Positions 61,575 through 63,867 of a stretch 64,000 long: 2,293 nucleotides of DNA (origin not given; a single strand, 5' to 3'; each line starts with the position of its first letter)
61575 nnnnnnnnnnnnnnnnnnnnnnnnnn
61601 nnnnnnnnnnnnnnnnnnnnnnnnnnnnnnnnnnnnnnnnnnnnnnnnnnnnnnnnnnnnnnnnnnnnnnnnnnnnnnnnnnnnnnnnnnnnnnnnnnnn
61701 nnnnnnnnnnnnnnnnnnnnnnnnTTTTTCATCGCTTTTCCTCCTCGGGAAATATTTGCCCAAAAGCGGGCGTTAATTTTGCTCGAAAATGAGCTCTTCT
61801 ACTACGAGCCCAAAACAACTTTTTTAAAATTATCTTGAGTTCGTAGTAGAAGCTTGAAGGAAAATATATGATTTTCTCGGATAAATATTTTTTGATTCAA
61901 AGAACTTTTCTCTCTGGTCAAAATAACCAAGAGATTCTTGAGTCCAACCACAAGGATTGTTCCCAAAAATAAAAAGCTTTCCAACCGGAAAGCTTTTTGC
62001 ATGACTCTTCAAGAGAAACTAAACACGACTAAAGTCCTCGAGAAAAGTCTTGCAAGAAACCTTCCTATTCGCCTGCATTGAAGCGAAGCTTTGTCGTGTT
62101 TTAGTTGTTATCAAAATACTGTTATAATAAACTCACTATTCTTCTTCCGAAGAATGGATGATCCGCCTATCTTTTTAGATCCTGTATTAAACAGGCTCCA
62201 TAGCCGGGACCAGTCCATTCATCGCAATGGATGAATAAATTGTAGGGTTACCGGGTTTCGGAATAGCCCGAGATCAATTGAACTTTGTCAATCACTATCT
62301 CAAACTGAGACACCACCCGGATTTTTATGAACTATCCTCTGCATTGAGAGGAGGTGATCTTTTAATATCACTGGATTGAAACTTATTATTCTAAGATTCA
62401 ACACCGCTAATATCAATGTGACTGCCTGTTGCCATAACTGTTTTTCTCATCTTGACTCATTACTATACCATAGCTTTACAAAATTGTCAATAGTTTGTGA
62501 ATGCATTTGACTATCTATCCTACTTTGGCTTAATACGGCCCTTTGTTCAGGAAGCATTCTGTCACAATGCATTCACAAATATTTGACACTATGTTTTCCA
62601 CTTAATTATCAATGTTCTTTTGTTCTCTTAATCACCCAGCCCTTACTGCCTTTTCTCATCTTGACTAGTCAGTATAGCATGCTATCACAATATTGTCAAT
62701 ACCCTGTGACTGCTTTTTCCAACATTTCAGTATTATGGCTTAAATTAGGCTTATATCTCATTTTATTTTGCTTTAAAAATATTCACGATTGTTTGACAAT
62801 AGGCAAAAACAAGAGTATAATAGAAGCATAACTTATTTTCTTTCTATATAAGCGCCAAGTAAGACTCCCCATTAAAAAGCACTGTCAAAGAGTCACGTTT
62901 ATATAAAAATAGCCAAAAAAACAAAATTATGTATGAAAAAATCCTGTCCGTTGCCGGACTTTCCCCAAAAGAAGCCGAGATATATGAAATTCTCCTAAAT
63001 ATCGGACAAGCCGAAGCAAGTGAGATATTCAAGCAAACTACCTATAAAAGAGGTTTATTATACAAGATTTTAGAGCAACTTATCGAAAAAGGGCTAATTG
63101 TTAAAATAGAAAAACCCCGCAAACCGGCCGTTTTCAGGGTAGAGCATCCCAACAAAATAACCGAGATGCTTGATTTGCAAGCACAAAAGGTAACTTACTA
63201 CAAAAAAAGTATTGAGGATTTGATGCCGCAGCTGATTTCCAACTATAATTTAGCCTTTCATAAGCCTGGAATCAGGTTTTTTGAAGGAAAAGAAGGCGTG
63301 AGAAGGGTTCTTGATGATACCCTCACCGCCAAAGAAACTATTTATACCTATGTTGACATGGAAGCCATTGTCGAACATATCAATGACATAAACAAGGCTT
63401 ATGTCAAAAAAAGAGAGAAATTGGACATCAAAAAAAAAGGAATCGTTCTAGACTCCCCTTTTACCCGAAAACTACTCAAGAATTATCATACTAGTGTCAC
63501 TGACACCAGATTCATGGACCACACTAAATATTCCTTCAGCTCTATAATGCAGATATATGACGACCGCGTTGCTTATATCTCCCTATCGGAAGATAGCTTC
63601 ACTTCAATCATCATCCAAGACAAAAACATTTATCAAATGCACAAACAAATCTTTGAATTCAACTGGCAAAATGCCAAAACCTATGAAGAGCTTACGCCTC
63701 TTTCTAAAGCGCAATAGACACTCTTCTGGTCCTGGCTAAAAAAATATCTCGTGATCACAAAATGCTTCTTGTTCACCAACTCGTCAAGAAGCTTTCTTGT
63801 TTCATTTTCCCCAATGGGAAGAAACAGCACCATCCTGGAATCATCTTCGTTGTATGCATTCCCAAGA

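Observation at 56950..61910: Two roughly 175-bp direct repeats bracket a 4.6-kb segment and contain a hairpin with compensatory base changes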

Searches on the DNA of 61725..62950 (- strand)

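Call 65: search_rna_families(source=window, start=61900, end=62950, threshold=evalue, max_evalue=1, show_alignments=1)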
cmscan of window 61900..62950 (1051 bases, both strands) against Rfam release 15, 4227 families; matches with E-value up to 1: 2.
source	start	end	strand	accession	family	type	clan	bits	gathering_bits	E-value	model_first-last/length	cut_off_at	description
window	61967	62067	-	RF01859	Phe_leader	Cis-reg; leader;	-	25.8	55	0.081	1-125/125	no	Phenylalanine leader peptide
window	61987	62065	-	RF03616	MIR1888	Gene; miRNA;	-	19.7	72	0.81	1-101/101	no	MIR1888 microRNA precursor family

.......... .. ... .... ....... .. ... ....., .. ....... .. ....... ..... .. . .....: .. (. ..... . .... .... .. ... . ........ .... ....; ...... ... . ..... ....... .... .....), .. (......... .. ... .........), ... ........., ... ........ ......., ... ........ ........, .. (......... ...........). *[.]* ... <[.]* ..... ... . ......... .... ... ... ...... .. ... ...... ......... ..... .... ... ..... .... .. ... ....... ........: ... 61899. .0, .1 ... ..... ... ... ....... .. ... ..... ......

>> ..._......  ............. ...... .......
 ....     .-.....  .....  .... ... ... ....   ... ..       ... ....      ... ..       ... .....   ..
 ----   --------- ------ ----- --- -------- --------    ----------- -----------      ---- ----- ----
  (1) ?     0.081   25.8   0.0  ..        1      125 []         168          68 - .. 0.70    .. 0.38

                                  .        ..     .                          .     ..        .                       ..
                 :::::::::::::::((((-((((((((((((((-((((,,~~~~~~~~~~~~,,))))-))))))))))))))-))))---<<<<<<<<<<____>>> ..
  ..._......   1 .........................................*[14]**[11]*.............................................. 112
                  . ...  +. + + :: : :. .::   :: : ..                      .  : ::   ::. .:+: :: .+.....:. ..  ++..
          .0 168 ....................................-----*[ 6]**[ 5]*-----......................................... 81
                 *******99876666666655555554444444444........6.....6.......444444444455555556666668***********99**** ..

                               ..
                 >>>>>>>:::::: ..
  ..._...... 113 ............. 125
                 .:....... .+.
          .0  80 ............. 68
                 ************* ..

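Call 88: search_dna_similar(query=window:61725-61910:-, collection=phages, mode=distant, max_evalue=0.01, max_rows=10)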
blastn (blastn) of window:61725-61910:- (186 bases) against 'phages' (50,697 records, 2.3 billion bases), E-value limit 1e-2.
No match.

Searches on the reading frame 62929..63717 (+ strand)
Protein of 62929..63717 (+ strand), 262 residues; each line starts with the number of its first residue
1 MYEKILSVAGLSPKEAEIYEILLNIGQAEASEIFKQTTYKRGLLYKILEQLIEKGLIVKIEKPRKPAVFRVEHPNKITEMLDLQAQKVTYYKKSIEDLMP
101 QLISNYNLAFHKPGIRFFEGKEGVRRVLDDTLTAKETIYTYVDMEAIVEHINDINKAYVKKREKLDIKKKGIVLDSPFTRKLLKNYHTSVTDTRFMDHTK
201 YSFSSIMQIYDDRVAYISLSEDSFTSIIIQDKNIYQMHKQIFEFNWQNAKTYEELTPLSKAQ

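Call 7: search_protein_families(library=pfam, proteins=[window:62929-63717:+], max_evalue=0.01)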
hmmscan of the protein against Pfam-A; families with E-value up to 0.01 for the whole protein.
window:62929-63717:+ (262 aa): 2 families
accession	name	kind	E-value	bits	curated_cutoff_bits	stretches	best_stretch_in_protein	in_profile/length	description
PF01978.25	TrmB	-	5.2e-12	45.9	25.6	1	6-73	1-66/68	Sugar-specific transcriptional regulator TrmB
PF01475.25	FUR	-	0.0038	17.8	23.1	0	16-110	11-113/121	Ferric uptake regulator family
